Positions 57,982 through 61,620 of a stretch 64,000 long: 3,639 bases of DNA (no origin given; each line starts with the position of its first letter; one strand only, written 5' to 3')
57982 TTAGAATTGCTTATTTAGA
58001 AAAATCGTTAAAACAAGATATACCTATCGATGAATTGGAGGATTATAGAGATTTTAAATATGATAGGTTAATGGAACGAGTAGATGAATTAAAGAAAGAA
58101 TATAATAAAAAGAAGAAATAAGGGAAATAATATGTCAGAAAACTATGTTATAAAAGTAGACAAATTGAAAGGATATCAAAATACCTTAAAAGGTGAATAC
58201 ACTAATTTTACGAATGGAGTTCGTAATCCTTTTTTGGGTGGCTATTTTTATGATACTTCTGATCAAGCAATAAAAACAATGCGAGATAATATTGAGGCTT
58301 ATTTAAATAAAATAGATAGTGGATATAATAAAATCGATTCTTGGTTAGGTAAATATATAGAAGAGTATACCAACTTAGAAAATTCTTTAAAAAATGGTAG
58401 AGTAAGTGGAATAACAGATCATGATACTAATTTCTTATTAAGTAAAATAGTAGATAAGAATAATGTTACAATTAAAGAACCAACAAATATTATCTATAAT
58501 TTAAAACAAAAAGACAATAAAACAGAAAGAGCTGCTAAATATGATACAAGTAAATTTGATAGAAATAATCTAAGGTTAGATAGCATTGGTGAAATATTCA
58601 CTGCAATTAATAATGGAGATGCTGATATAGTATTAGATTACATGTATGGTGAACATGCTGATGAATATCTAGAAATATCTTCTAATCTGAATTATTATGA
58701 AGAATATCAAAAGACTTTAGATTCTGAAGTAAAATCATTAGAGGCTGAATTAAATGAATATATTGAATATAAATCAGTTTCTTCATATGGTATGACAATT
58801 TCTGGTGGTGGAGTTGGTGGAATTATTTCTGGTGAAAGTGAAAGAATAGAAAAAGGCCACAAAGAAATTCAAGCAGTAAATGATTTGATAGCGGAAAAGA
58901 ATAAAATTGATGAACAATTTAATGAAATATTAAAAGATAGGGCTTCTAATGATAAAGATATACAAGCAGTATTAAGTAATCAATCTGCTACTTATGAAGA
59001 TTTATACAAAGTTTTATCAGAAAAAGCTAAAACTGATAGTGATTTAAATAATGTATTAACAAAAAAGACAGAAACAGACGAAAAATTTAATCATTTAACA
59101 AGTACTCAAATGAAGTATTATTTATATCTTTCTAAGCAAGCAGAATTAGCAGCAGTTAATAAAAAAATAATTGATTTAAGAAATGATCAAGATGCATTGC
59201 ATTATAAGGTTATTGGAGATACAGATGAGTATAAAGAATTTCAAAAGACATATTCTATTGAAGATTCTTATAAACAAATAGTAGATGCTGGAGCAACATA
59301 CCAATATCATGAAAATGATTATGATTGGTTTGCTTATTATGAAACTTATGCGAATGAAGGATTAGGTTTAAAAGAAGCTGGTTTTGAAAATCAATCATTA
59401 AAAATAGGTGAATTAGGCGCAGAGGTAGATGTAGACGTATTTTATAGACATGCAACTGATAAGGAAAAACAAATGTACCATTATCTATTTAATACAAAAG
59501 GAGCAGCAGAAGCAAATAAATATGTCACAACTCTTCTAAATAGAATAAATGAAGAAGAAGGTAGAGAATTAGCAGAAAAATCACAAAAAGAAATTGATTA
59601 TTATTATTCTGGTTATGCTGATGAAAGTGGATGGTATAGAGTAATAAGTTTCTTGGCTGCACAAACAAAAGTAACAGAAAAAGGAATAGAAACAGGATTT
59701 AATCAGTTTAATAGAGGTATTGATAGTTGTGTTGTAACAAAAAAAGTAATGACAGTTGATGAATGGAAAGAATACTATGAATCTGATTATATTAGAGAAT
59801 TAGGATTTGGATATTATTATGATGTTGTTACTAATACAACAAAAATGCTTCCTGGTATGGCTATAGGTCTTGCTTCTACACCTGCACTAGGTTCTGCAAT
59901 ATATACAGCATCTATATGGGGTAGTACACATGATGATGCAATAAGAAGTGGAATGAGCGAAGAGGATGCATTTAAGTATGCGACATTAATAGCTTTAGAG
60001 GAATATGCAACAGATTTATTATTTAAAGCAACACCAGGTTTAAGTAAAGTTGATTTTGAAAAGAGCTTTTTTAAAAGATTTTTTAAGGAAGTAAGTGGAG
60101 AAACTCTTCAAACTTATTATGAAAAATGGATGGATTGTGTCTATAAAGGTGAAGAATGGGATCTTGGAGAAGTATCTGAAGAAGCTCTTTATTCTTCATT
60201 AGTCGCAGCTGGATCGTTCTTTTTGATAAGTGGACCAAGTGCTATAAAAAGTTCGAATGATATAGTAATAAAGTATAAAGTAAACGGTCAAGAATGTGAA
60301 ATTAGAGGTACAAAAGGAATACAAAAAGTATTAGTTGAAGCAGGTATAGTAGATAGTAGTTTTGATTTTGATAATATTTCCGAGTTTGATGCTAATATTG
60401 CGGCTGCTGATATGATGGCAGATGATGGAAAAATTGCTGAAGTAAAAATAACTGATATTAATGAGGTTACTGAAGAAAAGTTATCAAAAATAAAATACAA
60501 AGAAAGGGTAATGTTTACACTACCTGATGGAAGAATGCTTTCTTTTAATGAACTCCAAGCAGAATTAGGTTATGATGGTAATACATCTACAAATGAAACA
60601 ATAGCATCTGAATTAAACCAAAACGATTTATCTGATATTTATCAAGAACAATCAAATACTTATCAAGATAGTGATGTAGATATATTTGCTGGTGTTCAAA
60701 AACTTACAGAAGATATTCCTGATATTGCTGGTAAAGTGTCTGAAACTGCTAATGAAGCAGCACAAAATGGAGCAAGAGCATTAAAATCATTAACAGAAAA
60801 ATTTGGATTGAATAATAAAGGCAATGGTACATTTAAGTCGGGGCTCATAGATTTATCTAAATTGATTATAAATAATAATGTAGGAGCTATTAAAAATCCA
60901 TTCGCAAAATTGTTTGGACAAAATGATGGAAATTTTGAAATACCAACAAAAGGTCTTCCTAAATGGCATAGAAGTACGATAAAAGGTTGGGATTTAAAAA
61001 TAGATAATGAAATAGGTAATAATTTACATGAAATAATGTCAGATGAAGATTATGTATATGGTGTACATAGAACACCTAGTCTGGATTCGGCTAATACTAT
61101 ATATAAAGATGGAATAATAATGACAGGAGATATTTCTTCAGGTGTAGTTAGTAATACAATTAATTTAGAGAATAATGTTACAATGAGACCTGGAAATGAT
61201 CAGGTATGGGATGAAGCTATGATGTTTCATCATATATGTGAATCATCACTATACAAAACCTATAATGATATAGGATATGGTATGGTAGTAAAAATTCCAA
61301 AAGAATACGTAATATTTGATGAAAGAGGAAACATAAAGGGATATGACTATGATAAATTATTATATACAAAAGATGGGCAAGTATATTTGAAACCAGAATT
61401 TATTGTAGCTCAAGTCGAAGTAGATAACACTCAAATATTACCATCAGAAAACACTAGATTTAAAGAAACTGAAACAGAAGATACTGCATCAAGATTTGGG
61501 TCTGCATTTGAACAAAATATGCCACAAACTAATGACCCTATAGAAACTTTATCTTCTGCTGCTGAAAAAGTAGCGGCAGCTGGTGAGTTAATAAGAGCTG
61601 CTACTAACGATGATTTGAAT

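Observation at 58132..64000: Open reading frame of at least 1956 codons running off the window: giant polymorphic-toxin-like protein with an HEGGH zincin motif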

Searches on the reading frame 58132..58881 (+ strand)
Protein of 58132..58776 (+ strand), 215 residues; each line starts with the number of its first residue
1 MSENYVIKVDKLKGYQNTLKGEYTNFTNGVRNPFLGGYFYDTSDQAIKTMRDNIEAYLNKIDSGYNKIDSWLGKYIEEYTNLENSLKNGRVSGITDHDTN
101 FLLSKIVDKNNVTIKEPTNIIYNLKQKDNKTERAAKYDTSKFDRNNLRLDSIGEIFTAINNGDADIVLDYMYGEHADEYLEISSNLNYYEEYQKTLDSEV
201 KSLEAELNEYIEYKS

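Call 64: search_solved_structures(query=A2, max_evalue=10)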
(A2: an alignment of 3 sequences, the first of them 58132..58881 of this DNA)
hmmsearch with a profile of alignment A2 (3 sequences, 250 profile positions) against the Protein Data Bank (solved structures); distinct sequences matched with E-value up to 10: 2.
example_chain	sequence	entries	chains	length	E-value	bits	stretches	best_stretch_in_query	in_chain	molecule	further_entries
6z01_A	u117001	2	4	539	0.13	15.2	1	160-217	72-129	DNA topoisomerase I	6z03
5w7z_A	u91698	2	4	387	4.1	10.3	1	82-203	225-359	DNA polymerase III subunit beta | Beta sliding clamp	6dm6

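Call 67: find_homologous_proteins(query=A2, max_evalue=10)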
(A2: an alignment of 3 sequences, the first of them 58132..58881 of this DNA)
Query A2 (3 sequences) (250 aa, profile of the alignment): 2 proteins with E <= 10 among 2751 candidates.
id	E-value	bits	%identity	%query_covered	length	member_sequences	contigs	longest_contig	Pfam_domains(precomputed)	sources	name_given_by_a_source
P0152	7.8e-141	486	100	100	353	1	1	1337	-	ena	-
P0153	5.3e-41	159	43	72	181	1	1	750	-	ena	-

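Call 69: search_protein_families(library=pfam, proteins=[window:58132-58776:+, P0153], max_evalue=10)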
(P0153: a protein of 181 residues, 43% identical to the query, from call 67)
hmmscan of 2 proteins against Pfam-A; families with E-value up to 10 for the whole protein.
seq(215 aa): 5 families
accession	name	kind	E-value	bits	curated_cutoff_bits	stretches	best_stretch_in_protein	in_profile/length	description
PF04108.17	ATG17_like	-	0.0061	16.5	43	1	43-210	110-255/355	Autophagy protein ATG17-like domain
PF05064.18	Nsp1_C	-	0.049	13.9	24.1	1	180-210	72-102/114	Nsp1-like C-terminal region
PF10498.14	IFT57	-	0.084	12.3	40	1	42-88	240-286/360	Intra-flagellar transport protein 57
PF10734.14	DUF2523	-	0.39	11.7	22.1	1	35-65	22-52/80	Protein of unknown function (DUF2523)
PF08702.15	Fib_alpha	-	7.5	7.2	29.9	1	163-210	53-100/143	Fibrinogen alpha/beta chain family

P0153 (181 aa): 2 families
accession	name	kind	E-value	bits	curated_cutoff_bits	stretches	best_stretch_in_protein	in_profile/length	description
PF00921.22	Lipoprotein_2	-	0.1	12.6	22.6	1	51-160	24-133/298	Borrelia lipoprotein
PF18945.5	VipB_2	-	0.12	13.1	27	1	49-85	28-63/112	EvpB/VC_A0108, tail sheath gpW/gp25-like domain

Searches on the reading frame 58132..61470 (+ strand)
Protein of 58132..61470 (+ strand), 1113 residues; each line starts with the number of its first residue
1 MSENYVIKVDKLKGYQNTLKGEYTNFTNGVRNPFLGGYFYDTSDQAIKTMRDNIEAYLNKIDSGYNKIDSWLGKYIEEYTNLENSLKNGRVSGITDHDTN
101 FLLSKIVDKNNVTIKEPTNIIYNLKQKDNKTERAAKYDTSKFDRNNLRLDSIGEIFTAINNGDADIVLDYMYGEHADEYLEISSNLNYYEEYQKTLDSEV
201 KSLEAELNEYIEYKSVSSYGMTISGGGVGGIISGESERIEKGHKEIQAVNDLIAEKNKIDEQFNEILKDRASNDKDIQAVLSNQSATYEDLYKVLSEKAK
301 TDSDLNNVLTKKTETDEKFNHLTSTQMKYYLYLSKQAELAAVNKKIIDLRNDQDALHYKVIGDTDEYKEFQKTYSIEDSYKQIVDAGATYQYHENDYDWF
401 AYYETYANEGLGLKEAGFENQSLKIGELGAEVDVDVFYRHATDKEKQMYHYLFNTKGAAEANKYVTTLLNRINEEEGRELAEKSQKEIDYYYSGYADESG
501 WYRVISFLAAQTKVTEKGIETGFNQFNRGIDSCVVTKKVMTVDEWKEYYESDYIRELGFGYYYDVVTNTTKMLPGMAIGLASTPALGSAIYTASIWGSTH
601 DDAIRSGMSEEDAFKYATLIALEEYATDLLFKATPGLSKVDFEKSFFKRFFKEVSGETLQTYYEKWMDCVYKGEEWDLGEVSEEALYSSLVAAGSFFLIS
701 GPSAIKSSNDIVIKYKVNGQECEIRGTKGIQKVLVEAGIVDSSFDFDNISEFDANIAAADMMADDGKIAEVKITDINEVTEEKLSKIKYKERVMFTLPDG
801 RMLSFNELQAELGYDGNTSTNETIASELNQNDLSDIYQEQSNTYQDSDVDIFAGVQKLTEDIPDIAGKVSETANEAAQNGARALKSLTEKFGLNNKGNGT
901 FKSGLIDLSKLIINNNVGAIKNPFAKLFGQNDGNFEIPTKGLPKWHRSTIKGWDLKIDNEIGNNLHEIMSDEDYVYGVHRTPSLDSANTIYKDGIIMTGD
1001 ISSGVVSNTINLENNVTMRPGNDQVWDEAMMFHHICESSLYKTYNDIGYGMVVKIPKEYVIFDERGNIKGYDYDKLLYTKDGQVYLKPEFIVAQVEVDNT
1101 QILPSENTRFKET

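Call 19: find_related_loci(query=A1, collection=genome_contigs, flank=10000)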
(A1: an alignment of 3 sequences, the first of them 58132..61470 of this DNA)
Query A1 (1113 aa) in genome_contigs; peptide patterns used: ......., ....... (x = any residue, [..] = any of these).
308 stretches matched a pattern, but none encodes a relative of the query by tblastn (E <= 1e-3).
